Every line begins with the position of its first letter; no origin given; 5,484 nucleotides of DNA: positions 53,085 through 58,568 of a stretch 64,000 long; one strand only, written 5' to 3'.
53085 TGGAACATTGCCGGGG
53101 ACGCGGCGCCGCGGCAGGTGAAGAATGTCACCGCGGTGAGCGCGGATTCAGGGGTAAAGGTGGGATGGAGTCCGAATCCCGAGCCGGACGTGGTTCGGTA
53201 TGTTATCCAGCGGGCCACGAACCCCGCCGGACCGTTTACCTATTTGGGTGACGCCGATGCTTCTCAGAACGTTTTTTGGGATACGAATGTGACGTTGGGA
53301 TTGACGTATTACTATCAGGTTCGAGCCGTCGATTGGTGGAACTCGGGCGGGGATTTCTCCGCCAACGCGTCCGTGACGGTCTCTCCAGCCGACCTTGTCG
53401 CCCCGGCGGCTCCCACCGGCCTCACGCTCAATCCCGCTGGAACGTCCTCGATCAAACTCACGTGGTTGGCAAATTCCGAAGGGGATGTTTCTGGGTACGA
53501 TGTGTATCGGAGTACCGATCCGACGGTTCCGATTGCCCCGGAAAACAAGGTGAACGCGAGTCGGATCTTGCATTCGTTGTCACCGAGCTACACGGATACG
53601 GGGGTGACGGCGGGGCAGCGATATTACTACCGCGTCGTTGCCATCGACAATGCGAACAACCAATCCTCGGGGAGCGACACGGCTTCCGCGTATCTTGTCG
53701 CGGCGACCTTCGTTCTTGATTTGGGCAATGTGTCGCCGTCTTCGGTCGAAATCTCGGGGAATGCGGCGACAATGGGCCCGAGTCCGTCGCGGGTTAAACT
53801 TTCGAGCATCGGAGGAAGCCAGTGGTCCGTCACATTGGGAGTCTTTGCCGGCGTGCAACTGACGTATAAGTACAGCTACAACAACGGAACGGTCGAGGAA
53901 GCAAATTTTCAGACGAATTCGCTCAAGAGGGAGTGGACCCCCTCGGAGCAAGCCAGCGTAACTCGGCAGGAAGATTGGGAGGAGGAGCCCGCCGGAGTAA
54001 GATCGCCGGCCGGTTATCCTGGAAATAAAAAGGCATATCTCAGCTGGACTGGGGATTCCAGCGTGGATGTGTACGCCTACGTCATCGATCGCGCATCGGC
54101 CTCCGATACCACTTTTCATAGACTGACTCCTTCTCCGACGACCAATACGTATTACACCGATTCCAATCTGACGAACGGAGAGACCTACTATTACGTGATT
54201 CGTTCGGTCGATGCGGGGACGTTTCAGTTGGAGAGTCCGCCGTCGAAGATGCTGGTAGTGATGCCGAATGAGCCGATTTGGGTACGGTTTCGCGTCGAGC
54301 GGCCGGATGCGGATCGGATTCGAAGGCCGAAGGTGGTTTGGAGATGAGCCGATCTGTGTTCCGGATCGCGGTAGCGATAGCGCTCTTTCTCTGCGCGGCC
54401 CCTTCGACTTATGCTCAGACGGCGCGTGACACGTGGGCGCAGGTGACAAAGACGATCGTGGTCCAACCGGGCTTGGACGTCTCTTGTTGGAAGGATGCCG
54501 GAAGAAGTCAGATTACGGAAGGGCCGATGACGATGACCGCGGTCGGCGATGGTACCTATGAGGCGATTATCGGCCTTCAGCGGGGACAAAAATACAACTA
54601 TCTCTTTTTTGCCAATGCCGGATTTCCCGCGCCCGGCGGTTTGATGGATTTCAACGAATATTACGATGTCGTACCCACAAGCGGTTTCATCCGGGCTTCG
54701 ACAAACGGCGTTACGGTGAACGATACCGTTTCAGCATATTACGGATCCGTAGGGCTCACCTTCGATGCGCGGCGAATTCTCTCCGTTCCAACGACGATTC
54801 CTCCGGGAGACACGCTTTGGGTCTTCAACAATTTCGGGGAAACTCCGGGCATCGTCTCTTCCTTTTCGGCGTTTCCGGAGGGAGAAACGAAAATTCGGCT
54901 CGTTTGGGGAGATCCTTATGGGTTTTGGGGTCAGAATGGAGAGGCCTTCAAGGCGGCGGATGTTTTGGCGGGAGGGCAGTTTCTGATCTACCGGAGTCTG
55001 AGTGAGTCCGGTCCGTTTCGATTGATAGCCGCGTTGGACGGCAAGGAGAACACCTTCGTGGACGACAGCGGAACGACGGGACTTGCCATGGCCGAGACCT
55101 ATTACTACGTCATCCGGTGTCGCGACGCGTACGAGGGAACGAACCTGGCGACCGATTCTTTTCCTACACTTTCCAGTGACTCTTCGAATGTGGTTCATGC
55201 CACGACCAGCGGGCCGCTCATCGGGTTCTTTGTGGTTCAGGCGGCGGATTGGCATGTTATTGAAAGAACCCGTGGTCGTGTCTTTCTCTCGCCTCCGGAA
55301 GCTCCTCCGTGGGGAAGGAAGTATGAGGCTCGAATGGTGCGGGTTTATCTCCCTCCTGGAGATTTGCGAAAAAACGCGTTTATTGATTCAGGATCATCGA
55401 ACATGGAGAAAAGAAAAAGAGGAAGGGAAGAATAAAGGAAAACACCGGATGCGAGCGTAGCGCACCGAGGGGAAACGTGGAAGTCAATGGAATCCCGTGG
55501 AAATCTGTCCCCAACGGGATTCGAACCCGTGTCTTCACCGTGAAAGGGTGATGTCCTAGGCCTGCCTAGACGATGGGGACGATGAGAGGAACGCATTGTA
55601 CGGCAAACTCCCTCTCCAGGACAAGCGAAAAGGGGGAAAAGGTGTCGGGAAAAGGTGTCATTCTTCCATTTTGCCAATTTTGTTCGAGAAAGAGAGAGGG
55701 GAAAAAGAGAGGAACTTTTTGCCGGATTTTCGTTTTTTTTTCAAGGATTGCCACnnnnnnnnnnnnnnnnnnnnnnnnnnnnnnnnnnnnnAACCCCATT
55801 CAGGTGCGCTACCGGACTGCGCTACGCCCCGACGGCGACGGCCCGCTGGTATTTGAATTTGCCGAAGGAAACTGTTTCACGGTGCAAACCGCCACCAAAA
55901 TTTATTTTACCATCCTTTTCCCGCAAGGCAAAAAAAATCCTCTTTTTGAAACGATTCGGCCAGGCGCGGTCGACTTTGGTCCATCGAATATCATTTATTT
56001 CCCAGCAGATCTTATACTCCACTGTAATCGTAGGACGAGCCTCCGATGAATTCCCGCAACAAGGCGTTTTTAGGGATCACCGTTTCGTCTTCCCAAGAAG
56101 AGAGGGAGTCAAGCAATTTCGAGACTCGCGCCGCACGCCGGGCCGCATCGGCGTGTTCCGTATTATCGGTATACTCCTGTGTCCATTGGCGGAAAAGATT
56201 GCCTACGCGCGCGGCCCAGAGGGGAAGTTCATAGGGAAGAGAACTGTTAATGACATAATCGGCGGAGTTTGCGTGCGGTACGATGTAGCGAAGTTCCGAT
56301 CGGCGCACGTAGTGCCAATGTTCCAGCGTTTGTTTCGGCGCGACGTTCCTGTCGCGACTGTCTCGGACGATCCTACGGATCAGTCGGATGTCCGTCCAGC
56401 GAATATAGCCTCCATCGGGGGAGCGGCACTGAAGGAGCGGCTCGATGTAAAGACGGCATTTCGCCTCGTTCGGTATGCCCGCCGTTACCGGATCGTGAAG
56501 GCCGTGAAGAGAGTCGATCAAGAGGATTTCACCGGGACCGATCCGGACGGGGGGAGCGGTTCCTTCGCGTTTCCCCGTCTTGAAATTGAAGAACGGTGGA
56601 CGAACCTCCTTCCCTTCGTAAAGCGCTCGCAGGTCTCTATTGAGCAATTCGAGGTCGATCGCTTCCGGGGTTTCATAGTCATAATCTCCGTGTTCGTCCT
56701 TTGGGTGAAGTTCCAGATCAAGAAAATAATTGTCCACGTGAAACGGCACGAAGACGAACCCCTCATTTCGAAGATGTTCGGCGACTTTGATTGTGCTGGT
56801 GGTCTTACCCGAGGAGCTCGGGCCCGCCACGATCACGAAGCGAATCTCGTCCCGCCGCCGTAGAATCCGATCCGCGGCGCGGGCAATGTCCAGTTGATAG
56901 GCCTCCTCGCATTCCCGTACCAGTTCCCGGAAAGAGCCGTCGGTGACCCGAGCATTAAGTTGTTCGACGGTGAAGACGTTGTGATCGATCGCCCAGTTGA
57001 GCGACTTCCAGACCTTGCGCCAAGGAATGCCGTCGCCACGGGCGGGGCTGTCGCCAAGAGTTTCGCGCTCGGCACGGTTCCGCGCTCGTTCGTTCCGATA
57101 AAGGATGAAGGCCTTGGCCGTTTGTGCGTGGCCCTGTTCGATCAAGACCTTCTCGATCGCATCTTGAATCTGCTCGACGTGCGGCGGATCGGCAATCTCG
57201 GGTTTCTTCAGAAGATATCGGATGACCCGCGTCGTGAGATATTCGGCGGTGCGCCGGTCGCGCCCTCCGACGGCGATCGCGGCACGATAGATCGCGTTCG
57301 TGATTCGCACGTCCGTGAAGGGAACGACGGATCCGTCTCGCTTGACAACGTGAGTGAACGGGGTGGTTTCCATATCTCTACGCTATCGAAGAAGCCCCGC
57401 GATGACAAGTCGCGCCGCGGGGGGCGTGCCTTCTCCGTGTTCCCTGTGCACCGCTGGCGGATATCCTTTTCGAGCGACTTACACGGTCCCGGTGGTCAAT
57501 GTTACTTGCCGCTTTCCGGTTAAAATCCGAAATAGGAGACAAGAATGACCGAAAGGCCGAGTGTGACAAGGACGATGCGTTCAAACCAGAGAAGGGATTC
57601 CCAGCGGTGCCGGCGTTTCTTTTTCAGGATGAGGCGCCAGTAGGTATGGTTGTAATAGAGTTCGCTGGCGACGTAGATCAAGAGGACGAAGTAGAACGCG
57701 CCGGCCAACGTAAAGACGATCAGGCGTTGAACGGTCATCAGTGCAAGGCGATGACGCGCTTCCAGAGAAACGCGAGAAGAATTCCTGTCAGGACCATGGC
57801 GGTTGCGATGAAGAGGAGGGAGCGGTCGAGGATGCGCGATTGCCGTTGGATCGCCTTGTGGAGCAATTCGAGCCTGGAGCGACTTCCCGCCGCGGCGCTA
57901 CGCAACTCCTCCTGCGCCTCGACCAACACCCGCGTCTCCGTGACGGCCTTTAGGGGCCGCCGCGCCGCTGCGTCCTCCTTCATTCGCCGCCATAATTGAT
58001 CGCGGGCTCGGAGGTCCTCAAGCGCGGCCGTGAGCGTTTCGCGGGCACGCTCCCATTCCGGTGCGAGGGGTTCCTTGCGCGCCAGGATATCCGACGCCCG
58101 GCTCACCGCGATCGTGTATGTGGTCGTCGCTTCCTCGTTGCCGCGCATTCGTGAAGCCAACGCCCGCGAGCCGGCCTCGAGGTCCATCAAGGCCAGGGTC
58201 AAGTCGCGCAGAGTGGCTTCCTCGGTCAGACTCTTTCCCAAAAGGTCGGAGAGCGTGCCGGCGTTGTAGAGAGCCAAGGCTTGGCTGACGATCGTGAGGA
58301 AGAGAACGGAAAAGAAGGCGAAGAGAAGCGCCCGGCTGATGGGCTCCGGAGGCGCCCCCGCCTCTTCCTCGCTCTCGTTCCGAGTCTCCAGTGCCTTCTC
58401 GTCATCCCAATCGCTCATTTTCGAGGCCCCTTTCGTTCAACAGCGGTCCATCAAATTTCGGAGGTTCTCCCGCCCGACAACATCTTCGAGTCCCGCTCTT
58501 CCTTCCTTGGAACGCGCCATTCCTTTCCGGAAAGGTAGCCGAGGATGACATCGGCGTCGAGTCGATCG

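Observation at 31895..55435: A 23-kb alpha-glucan utilisation locus combining ABC import, CBM48-bearing outer-membrane proteins, a subtilase, two GH13 modules and a single 3471-codon surface-protein ORF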

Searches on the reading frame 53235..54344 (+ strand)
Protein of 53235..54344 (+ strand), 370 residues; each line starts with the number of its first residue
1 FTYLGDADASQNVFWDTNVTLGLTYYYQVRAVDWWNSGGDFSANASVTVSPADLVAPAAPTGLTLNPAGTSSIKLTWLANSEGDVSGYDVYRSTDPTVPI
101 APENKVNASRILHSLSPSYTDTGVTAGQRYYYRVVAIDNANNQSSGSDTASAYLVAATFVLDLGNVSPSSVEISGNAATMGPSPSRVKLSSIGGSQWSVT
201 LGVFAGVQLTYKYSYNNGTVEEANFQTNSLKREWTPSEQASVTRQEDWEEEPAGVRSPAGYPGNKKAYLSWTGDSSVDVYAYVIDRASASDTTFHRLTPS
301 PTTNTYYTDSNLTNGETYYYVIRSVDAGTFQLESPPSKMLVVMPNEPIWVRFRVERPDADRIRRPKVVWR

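Call 16: search_protein_families(library=pfam, proteins=[window:53235-54344:+], max_evalue=0.1)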
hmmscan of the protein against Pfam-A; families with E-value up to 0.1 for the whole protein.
window:53235-54344:+ (370 aa): 6 families
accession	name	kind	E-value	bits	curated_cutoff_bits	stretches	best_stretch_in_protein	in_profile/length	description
PF00041.27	fn3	-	5.9e-10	39.7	25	2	59-142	2-74/84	Fibronectin type III domain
PF25788.1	Ig_Rha78A_N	-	0.00021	21.9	27.4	0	114-151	61-98/105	Rha78A-like, N-terminal immunoglobulin domain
PF24489.1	Ig_J_second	-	0.00032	21.2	27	0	303-327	54-80/105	Tip attachment protein J second Ig-like domain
PF16656.11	Pur_ac_phosph_N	-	0.00083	20.3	30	1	60-139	1-83/93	Purple acid Phosphatase, N-terminal domain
PF21200.3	Glyco_hydro_39_C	-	0.004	17.9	27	1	25-44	65-84/89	Alpha-L-iduronidase C-terminal domain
PF16655.11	PhoD_N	-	0.032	15.2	30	0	122-140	64-78/90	PhoD-like phosphatase, N-terminal domain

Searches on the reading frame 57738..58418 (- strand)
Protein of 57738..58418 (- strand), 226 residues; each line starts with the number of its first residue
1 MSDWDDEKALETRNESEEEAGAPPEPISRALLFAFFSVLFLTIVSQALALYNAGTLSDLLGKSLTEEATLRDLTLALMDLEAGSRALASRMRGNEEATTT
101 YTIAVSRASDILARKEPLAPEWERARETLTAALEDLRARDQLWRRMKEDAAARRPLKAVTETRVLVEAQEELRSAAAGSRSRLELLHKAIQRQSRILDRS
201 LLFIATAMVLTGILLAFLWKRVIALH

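Call 30: search_protein_families(library=pfam, proteins=[window:57738-58418:-], max_evalue=0.01)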
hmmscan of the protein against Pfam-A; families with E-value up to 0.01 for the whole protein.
window:57738-58418:- (226 aa): 1 family
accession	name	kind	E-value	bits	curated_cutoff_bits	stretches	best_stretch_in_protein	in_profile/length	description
PF15556.11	Zwint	-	0.0026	17.8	29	1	58-191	33-165/252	ZW10 interactor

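Call 38: search_protein_families(library=ncbifam, proteins=[window:57738-58418:-], max_evalue=0.01)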
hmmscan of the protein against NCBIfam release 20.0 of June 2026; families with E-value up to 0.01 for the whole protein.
window:57738-58418:- (226 aa): 0 families
